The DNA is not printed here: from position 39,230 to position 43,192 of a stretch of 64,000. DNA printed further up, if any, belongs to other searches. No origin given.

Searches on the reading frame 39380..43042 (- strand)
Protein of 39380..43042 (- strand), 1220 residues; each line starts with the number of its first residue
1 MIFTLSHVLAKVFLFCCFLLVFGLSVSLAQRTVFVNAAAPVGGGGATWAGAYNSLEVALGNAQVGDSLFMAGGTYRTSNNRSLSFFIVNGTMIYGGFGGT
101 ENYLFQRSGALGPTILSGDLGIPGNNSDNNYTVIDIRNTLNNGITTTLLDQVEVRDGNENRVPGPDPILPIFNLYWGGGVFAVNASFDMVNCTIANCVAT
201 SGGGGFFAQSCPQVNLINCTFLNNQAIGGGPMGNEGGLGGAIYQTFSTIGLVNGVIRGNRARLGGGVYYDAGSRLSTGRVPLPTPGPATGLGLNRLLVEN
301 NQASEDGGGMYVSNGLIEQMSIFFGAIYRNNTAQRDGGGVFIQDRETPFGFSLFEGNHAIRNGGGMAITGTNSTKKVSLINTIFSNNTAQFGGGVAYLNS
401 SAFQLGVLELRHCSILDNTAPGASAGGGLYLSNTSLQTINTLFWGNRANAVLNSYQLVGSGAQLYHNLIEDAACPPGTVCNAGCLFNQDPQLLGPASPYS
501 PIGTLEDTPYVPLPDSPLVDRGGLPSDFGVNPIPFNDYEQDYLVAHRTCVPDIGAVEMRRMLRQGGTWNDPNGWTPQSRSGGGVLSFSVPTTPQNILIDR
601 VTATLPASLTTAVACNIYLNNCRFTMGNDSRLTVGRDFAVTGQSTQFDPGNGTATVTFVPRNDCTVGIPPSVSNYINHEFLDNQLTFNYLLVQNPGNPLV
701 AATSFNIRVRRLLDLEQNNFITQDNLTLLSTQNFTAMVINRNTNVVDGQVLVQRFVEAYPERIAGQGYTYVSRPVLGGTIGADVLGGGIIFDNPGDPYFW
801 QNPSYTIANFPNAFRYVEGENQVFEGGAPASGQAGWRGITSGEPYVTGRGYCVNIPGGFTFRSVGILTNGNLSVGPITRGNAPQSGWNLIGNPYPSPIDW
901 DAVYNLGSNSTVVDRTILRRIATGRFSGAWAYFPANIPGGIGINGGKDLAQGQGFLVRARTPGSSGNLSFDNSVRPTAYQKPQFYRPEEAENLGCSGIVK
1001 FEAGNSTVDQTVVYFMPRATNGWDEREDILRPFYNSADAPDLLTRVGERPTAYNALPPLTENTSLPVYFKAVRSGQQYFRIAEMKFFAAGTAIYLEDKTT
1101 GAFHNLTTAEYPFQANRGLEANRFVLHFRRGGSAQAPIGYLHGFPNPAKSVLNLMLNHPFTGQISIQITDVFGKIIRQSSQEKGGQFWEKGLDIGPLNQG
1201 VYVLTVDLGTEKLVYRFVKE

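Call 14: search_protein_families(library=pfam, proteins=[window:39380-43042:-], max_evalue=0.001)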
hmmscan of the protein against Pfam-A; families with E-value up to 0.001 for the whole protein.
window:39380-43042:- (1220 aa): 2 families
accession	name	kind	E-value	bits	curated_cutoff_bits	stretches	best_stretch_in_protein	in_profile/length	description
PF18962.6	Por_Secre_tail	-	4e-10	40.3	27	1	1144-1214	2-70/75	Secretion system C-terminal sorting domain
PF02415.23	Chlam_PMP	-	0.0003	21.2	20.6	0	218-243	1-17/19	Chlamydia polymorphic membrane protein (Chlamydia_PMP) repeat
